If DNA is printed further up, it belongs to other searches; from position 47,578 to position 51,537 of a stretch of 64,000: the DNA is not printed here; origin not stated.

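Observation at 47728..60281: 12.5-kb operon: beta-barrel OMP, then a 1375-aa metzincin lipoprotein, then two ~1200-aa orphan lipoproteins, a candidate undescribed cell-surface system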

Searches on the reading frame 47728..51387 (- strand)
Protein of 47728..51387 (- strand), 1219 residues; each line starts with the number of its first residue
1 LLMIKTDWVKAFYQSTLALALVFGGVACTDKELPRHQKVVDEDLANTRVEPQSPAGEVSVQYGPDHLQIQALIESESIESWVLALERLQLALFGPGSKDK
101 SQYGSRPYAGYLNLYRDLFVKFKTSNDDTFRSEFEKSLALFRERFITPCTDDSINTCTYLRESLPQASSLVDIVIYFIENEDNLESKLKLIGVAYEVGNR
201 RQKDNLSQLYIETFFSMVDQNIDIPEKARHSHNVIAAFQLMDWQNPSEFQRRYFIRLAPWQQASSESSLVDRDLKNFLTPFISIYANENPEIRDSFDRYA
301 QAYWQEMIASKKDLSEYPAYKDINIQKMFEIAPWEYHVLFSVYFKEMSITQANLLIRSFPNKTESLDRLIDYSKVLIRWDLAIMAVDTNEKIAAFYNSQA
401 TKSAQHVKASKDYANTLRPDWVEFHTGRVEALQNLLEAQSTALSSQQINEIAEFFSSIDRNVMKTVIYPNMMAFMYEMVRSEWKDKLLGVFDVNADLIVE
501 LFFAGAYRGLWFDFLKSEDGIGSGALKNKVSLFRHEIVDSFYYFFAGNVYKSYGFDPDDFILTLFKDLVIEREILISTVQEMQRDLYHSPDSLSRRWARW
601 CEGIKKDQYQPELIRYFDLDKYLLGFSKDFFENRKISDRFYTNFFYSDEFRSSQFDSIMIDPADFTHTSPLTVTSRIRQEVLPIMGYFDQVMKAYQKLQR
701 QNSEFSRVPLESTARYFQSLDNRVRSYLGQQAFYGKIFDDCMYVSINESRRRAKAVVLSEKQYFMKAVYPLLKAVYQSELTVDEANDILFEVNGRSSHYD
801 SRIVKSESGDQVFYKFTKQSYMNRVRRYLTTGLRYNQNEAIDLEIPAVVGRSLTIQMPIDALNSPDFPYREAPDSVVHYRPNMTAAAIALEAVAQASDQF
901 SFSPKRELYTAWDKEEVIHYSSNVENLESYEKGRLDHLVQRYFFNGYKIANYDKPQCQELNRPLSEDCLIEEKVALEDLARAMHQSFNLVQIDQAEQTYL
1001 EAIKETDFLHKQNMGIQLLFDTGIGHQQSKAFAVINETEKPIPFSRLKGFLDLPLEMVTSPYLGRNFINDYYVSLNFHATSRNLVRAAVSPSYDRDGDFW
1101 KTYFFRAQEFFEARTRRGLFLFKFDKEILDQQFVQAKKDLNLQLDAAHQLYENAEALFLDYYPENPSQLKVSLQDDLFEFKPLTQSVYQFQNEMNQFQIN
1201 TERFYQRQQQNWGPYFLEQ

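Call 4: search_protein_families(library=pfam, proteins=[window:47728-51387:-], max_evalue=1)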
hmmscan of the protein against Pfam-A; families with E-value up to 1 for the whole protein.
window:47728-51387:- (1219 aa): 1 family
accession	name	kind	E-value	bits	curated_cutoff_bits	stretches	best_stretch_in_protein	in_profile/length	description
PF02251.23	PA28_N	-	0.001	19.5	21.2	1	1149-1185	13-49/61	Proteasome activator PA28, N-terminal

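Call 5: search_protein_families(library=ncbifam, proteins=[window:47728-51387:-], max_evalue=1)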
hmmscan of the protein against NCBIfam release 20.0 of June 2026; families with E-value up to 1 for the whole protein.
window:47728-51387:- (1219 aa): 1 family
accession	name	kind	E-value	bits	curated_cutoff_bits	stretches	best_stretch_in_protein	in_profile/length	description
TIGR02872.1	spore_ytvI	equivalog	0.23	10.8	198.15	1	389-487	85-182/341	sporulation integral membrane protein YtvI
